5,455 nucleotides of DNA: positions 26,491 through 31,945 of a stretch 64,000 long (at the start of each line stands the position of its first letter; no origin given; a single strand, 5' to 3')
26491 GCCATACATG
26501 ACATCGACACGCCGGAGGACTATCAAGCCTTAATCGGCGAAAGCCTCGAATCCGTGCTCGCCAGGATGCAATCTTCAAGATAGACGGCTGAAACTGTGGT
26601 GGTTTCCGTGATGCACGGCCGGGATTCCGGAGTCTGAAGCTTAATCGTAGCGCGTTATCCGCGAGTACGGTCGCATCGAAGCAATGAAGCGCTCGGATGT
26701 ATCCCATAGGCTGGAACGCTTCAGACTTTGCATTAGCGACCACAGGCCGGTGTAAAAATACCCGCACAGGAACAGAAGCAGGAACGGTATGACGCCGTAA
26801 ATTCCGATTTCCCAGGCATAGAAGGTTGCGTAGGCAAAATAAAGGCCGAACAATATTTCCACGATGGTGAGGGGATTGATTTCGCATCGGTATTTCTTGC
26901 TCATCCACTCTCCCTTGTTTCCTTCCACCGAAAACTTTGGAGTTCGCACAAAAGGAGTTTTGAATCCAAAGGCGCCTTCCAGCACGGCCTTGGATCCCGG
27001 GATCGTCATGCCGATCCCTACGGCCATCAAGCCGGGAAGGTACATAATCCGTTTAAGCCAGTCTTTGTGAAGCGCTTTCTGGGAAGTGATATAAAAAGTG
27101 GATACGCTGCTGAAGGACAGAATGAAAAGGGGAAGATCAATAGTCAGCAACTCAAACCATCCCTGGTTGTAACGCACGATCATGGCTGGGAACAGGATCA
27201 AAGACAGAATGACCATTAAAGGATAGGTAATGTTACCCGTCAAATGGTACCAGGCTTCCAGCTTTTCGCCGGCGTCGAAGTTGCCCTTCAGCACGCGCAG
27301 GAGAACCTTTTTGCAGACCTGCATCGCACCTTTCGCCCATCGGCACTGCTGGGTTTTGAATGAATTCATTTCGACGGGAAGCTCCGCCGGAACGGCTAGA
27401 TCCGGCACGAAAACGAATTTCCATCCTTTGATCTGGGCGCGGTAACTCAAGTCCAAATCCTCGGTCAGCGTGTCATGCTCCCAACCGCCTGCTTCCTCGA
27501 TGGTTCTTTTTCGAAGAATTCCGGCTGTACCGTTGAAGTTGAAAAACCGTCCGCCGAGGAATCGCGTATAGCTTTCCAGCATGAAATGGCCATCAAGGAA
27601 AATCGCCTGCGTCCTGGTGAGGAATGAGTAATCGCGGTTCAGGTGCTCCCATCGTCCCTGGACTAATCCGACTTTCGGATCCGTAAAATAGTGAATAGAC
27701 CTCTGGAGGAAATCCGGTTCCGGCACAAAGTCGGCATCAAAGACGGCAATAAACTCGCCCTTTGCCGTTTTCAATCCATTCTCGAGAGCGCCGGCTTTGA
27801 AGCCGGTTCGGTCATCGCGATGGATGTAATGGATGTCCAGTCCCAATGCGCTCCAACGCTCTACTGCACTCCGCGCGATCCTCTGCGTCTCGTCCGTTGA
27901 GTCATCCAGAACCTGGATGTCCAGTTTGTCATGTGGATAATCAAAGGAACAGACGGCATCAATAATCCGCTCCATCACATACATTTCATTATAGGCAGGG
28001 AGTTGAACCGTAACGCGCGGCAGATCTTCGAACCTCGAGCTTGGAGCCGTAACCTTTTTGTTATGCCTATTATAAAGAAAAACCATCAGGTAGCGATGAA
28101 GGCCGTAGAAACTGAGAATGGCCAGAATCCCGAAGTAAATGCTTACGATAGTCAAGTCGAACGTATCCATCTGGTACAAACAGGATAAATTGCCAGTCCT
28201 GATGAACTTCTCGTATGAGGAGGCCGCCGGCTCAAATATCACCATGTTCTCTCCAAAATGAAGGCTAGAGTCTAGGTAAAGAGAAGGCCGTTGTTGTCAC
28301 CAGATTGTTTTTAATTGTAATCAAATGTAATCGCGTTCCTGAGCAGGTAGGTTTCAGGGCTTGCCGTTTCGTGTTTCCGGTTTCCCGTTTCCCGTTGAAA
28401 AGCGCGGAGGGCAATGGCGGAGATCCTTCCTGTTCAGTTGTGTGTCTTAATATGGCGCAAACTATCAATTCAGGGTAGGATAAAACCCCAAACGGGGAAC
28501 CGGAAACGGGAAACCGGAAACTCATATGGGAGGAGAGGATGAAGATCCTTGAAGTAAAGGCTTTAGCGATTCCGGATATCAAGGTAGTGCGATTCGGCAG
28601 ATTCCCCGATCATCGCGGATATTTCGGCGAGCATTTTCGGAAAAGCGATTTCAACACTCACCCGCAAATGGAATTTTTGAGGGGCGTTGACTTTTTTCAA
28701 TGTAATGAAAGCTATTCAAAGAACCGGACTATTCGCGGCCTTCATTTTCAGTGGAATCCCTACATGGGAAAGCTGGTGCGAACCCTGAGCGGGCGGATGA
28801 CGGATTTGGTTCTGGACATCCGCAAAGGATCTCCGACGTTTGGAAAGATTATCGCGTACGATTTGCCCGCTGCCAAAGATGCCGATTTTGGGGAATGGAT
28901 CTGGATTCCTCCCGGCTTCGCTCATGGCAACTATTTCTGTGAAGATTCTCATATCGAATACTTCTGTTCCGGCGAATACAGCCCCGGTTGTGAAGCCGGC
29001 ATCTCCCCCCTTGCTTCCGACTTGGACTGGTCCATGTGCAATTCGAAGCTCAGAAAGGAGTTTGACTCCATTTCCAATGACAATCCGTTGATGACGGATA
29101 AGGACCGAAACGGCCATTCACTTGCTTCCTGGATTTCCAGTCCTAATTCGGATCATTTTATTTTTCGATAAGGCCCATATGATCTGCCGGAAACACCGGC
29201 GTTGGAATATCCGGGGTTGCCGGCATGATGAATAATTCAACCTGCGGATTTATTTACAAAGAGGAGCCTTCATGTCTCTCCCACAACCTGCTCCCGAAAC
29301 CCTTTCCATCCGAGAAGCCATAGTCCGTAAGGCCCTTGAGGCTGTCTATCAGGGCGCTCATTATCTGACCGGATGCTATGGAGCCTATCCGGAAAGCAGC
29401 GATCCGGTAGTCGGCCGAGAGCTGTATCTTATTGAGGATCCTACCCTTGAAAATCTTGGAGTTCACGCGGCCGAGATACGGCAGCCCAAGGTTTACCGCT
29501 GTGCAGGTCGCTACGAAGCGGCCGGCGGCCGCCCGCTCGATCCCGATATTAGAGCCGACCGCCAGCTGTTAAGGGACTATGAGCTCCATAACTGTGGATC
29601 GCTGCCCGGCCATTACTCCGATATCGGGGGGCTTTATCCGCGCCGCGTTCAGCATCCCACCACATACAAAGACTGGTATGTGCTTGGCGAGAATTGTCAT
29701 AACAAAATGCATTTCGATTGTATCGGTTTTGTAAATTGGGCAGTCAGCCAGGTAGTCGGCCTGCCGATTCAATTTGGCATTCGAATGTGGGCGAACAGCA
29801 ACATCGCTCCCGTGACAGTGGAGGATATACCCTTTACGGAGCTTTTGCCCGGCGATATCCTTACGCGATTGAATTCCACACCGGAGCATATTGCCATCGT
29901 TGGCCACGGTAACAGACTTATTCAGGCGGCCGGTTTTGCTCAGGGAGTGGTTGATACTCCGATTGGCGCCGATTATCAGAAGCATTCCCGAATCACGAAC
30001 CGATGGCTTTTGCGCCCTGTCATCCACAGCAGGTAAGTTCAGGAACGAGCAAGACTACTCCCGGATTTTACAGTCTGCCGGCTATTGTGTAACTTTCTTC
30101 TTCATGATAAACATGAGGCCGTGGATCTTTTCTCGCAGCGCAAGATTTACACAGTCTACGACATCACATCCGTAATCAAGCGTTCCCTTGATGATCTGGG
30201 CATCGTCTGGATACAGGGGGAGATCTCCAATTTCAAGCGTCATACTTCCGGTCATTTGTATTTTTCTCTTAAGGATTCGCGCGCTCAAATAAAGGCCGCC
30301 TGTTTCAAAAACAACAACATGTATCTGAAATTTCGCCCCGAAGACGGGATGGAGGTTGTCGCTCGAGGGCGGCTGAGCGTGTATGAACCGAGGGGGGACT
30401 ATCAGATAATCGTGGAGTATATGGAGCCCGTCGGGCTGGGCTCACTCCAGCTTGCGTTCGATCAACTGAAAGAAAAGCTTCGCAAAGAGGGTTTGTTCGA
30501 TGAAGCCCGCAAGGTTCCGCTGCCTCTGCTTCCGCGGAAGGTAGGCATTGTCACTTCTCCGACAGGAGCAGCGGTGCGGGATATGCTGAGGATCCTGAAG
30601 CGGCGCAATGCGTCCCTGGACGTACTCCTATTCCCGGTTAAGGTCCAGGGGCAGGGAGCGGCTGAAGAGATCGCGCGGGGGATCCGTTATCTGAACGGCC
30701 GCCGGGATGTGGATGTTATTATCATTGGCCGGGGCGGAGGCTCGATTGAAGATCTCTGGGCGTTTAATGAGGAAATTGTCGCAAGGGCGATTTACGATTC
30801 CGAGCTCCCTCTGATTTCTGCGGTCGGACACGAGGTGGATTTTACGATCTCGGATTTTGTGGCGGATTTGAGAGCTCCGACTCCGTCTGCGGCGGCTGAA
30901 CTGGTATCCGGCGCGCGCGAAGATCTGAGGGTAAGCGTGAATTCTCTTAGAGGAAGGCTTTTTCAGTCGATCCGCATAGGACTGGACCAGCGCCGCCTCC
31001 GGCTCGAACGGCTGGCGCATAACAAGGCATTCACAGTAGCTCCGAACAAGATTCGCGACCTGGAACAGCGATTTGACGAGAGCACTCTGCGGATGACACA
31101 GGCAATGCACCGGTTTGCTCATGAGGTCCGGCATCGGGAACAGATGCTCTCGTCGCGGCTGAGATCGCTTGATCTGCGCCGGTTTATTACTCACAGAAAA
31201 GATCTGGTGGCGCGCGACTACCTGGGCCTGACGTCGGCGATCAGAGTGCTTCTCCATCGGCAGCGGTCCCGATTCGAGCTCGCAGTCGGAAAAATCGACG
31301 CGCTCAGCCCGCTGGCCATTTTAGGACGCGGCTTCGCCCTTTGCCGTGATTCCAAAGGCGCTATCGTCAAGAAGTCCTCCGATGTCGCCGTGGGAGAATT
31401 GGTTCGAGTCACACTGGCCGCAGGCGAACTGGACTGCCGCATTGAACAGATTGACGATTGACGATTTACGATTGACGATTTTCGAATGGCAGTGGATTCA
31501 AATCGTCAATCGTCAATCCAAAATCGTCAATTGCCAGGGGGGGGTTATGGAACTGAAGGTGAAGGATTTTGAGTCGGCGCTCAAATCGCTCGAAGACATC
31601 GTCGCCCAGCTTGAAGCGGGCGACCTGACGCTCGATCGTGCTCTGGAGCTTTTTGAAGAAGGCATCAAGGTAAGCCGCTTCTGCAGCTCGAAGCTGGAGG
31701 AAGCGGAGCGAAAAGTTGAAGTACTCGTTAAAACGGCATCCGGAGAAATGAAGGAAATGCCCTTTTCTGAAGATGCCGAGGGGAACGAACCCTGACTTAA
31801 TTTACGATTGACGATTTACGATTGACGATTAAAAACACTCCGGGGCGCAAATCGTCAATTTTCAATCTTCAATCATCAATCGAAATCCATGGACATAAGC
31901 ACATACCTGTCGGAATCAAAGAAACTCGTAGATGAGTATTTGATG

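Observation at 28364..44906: Same hairpin layout in five intergenic gaps, each built from a different 7-nt tandem repeat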

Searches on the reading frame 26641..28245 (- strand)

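Call 12: search_protein_families(library=pfam, proteins=[window:26641-28245:-])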
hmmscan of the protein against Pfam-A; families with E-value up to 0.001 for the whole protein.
window:26641-28245:- (534 aa): 5 families
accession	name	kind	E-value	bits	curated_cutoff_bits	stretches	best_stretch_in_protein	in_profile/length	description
PF13641.12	Glyco_tranf_2_3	-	4.3e-29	102.6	27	1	76-306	1-230/230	Glycosyltransferase like family 2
PF13632.12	Glyco_trans_2_3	-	1.4e-21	77.6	27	1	166-364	2-181/198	Glycosyl transferase family group 2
PF00535.33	Glycos_transf_2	-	2.4e-21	76.8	23.3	1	80-228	2-144/168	Glycosyl transferase family 2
PF13506.12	Glyco_transf_21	-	4.4e-14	52.8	21.7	1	150-305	18-174/174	Glycosyl transferase family 21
PF10111.15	Glyco_tranf_2_2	-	3e-06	27.3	27.3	1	87-271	12-200/276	Glycosyltransferase like family 2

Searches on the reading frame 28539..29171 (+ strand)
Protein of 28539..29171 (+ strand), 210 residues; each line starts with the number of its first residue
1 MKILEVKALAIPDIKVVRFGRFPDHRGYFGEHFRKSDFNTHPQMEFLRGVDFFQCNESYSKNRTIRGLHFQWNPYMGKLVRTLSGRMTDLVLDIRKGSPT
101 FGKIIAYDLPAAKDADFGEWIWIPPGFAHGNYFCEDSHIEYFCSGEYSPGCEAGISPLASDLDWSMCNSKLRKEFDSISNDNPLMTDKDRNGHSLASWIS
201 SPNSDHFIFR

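Call 12: search_protein_families(library=pfam, proteins=[window:28539-29171:+])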
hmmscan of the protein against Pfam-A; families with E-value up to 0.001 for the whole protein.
window:28539-29171:+ (210 aa): 1 family
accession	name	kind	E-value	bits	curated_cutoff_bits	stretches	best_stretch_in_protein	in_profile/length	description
PF00908.23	dTDP_sugar_isom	-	2.5e-37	128.6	27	1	9-196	2-167/168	dTDP-4-dehydrorhamnose 3,5-epimerase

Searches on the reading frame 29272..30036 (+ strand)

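Call 12: search_protein_families(library=pfam, proteins=[window:29272-30036:+])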
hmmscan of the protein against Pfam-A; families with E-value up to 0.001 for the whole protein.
window:29272-30036:+ (254 aa): 1 family
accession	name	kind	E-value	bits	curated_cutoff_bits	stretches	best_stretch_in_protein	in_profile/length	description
PF00877.26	NLPC_P60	-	5.2e-05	23.6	23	1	136-231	4-91/105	NlpC/P60 family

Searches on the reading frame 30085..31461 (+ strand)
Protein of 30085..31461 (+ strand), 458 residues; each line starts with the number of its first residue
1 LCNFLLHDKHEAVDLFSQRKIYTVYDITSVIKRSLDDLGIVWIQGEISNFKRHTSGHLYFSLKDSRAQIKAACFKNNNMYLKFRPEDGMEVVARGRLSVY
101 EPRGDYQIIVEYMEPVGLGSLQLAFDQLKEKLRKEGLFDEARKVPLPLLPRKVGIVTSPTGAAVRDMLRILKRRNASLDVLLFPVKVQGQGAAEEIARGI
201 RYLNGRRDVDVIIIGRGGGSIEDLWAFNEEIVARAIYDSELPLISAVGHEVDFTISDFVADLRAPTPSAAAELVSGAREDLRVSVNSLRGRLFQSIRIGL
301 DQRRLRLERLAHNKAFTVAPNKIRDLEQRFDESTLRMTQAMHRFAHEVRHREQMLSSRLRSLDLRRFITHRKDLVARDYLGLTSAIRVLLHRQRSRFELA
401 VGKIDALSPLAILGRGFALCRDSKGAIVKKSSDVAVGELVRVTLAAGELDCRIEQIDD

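Call 12: search_protein_families(library=pfam, proteins=[window:30085-31461:+])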
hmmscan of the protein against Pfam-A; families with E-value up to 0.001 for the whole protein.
window:30085-31461:+ (458 aa): 3 families
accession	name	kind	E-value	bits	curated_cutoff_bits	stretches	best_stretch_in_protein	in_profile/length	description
PF02601.20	Exonuc_VII_L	-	4.8e-100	335.5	35.9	1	137-451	1-314/315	Exonuclease VII, large subunit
PF13742.12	tRNA_anti_2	-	8.5e-32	109.7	27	1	22-114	1-95/95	OB-fold nucleic acid binding domain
PF01336.31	tRNA_anti-codon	-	1.2e-14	54.4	27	1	41-116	1-75/75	OB-fold nucleic acid binding domain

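Call 23: find_encoding_contigs(protein=window:30085-31461:+, flank=10000, max_places=6)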
Protein window:30085-31461:+ (458 aa): no gene with exactly this product is on record in the collection.

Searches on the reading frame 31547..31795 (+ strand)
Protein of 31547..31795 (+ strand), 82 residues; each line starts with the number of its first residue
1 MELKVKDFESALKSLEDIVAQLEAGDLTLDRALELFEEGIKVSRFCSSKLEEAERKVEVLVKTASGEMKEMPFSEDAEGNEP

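Call 12: search_protein_families(library=pfam, proteins=[window:31547-31795:+])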
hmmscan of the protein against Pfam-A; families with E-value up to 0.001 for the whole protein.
window:31547-31795:+ (82 aa): 1 family
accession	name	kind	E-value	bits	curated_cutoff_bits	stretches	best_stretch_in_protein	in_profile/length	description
PF02609.21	Exonuc_VII_S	-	3e-21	75.6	24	1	8-59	1-52/52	Exonuclease VII small subunit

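Call 101: find_homologous_proteins(query=window:31547-31795:+, max_evalue=1e-8)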
Query window:31547-31795:+ (82 aa): 990 proteins with E <= 1e-8 among 1168 candidates; the best 120 are listed.
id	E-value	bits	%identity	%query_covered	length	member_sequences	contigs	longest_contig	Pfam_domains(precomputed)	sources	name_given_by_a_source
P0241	1.7e-41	157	98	100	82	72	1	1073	PF02609.22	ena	-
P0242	4.0e-41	156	96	100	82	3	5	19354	PF02609.22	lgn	-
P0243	1.5e-40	154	94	100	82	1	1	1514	PF02609.22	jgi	jgi:exodeoxyribonuclease VII small subunit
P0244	9.3e-40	151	95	100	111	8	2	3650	PF02609.22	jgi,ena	jgi:exodeoxyribonuclease VII small subunit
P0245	1.2e-39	151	93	100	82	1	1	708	PF02609.22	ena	-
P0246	2.5e-39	150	91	100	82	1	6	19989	PF02609.22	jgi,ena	jgi:exodeoxyribonuclease VII small subunit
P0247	8.0e-39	148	94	100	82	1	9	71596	PF02609.22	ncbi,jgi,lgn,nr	ncbi:MAG: exodeoxyribonuclease VII small subunit [Acidobacteriota bacterium]|jgi:exodeoxyribonucleas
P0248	8.4e-39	148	93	100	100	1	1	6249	PF02609.22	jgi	jgi:exodeoxyribonuclease VII small subunit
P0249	1.0e-38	148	91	100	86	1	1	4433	PF02609.22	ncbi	-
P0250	1.4e-38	147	90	100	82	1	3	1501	PF02609.22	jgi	jgi:exodeoxyribonuclease VII small subunit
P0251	1.6e-38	147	91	100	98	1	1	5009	PF02609.22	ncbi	-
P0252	7.9e-38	145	91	100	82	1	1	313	PF02609.22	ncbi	-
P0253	9.3e-38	145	90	100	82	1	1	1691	PF02609.22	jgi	jgi:exodeoxyribonuclease VII small subunit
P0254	9.7e-38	145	90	100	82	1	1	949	PF02609.22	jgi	jgi:exodeoxyribonuclease VII small subunit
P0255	9.9e-38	145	91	100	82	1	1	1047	PF02609.22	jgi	-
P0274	2.0e-36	141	91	98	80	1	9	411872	PF02609.22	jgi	jgi:exodeoxyribonuclease VII small subunit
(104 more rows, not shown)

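Call 102: find_encoding_contigs(protein=P0242, flank=4000, max_places=4)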
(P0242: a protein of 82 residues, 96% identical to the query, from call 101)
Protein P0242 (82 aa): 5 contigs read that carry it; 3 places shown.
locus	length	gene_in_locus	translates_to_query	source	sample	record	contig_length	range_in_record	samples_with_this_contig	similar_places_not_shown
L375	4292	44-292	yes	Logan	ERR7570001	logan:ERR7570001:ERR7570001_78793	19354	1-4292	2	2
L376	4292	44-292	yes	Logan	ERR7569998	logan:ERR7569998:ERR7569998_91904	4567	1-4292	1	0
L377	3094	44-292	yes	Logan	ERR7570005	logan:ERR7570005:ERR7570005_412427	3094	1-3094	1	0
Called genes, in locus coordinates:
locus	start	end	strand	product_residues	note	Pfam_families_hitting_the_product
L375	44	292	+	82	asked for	PF02609:Exonuc_VII_S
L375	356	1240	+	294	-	PF00348:polyprenyl_synt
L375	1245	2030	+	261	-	PF01479:S4, PF01728:FtsJ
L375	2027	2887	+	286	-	PF01513:NAD_kinase, PF20143:NAD_kinase_C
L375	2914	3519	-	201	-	PF02545:Maf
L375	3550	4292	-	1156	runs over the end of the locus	PF13620:CarboxypepD_reg, PF25183:OMP_b-brl_4, PF00593:TonB_dep_Rec_b-barrel (weak)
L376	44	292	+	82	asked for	PF02609:Exonuc_VII_S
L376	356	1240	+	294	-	PF00348:polyprenyl_synt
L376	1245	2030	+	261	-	PF01479:S4, PF01728:FtsJ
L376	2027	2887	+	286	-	PF01513:NAD_kinase, PF20143:NAD_kinase_C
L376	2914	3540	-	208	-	PF02545:Maf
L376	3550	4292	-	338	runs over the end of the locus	?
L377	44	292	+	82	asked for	PF02609:Exonuc_VII_S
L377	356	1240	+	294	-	PF00348:polyprenyl_synt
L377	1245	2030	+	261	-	PF01479:S4, PF01728:FtsJ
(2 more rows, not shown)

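Call 103: find_encoding_contigs(protein=P0247, flank=4000, max_places=4)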
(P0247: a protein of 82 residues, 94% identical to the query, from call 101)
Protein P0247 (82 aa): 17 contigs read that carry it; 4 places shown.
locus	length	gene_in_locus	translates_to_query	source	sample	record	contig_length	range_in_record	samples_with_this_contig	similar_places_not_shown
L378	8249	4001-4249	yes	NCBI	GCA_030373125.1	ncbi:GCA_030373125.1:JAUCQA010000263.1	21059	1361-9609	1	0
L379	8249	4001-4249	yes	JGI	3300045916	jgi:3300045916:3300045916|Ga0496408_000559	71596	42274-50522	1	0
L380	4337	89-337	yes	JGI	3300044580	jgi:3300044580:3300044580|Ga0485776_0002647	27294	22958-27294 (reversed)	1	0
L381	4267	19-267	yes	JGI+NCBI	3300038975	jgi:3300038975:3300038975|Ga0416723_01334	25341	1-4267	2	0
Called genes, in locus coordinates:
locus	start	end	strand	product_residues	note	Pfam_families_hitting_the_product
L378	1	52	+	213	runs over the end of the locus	PF12804:NTP_transf_3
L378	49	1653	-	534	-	PF13506:Glyco_transf_21, PF00535:Glycos_transf_2, PF10111:Glyco_tranf_2_2 (weak), PF13641:Glyco_tranf_2_3, PF13632:Glyco_trans_2_3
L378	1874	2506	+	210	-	PF00908:dTDP_sugar_isom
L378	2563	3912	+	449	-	PF13742:tRNA_anti_2, PF01336:tRNA_anti-codon, PF02601:Exonuc_VII_L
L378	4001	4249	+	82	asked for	PF02609:Exonuc_VII_S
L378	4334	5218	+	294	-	PF00348:polyprenyl_synt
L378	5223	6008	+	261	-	PF01479:S4, PF01728:FtsJ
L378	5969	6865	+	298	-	PF01513:NAD_kinase, PF20143:NAD_kinase_C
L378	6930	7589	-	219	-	PF02545:Maf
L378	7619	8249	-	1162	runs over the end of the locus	PF13620:CarboxypepD_reg, PF25183:OMP_b-brl_4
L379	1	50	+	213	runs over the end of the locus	PF12804:NTP_transf_3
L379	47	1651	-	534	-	PF13506:Glyco_transf_21, PF00535:Glycos_transf_2, PF10111:Glyco_tranf_2_2 (weak), PF13641:Glyco_tranf_2_3, PF13632:Glyco_trans_2_3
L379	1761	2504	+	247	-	PF00908:dTDP_sugar_isom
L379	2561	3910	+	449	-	PF13742:tRNA_anti_2, PF01336:tRNA_anti-codon, PF02601:Exonuc_VII_L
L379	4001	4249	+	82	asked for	PF02609:Exonuc_VII_S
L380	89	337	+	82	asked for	PF02609:Exonuc_VII_S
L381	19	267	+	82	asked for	PF02609:Exonuc_VII_S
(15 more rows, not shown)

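Call 106: find_encoding_contigs(protein=P0274, flank=4000, max_places=5)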
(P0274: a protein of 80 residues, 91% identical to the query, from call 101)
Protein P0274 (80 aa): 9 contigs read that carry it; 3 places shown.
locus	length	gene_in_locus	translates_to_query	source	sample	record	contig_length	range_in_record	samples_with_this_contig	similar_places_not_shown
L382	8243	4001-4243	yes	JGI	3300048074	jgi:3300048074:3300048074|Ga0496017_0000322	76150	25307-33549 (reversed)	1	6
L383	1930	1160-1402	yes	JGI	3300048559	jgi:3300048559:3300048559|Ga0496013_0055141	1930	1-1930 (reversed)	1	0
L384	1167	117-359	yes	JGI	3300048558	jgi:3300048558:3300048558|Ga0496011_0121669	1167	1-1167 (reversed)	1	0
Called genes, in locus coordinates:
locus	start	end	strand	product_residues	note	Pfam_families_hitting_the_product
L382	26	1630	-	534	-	PF13506:Glyco_transf_21, PF00535:Glycos_transf_2, PF10111:Glyco_tranf_2_2 (weak), PF13641:Glyco_tranf_2_3, PF13632:Glyco_trans_2_3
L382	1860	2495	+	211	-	PF00908:dTDP_sugar_isom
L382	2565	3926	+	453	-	PF13742:tRNA_anti_2, PF01336:tRNA_anti-codon, PF02601:Exonuc_VII_L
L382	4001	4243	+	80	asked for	PF02609:Exonuc_VII_S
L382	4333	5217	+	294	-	PF00348:polyprenyl_synt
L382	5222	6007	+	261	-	PF01479:S4, PF01728:FtsJ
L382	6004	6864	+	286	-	PF01513:NAD_kinase, PF20143:NAD_kinase_C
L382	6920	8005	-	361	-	PF13676:TIR_2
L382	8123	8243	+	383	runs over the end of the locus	PF08238:Sel1, PF03544:TonB_C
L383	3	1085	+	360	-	?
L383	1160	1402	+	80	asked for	PF02609:Exonuc_VII_S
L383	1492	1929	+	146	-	?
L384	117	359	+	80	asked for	PF02609:Exonuc_VII_S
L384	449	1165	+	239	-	?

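Call 107: find_encoding_contigs(protein=P0246, flank=4000, max_places=5)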
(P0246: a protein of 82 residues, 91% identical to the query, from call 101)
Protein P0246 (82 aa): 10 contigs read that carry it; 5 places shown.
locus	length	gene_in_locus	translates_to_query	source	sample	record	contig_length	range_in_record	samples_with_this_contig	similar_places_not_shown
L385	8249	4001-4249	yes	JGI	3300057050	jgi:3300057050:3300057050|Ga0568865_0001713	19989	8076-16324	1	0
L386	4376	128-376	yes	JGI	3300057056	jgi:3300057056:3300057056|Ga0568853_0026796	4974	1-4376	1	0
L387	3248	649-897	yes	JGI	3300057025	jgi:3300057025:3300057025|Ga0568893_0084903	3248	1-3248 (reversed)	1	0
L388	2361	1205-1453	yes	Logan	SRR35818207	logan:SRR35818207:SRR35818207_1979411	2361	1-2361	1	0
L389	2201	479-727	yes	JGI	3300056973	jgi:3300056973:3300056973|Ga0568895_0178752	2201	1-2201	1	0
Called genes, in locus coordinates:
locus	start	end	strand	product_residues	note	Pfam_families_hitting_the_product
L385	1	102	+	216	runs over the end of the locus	PF12804:NTP_transf_3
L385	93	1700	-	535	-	PF13506:Glyco_transf_21, PF00535:Glycos_transf_2, PF10111:Glyco_tranf_2_2 (weak), PF13641:Glyco_tranf_2_3, PF13632:Glyco_trans_2_3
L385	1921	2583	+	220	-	PF00908:dTDP_sugar_isom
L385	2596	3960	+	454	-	PF13742:tRNA_anti_2, PF01336:tRNA_anti-codon, PF02601:Exonuc_VII_L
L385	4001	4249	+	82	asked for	PF02609:Exonuc_VII_S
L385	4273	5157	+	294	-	PF00348:polyprenyl_synt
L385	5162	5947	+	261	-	PF01479:S4, PF01728:FtsJ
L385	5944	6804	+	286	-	PF01513:NAD_kinase, PF20143:NAD_kinase_C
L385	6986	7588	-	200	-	PF02545:Maf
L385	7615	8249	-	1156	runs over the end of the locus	PF13620:CarboxypepD_reg, PF25183:OMP_b-brl_4, PF00593:TonB_dep_Rec_b-barrel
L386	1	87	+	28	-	?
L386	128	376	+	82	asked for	PF02609:Exonuc_VII_S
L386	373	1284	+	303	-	PF00348:polyprenyl_synt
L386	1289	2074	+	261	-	PF01479:S4, PF01728:FtsJ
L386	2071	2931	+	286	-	PF01513:NAD_kinase, PF20143:NAD_kinase_C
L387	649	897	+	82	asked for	PF02609:Exonuc_VII_S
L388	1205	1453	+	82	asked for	PF02609:Exonuc_VII_S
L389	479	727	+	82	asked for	PF02609:Exonuc_VII_S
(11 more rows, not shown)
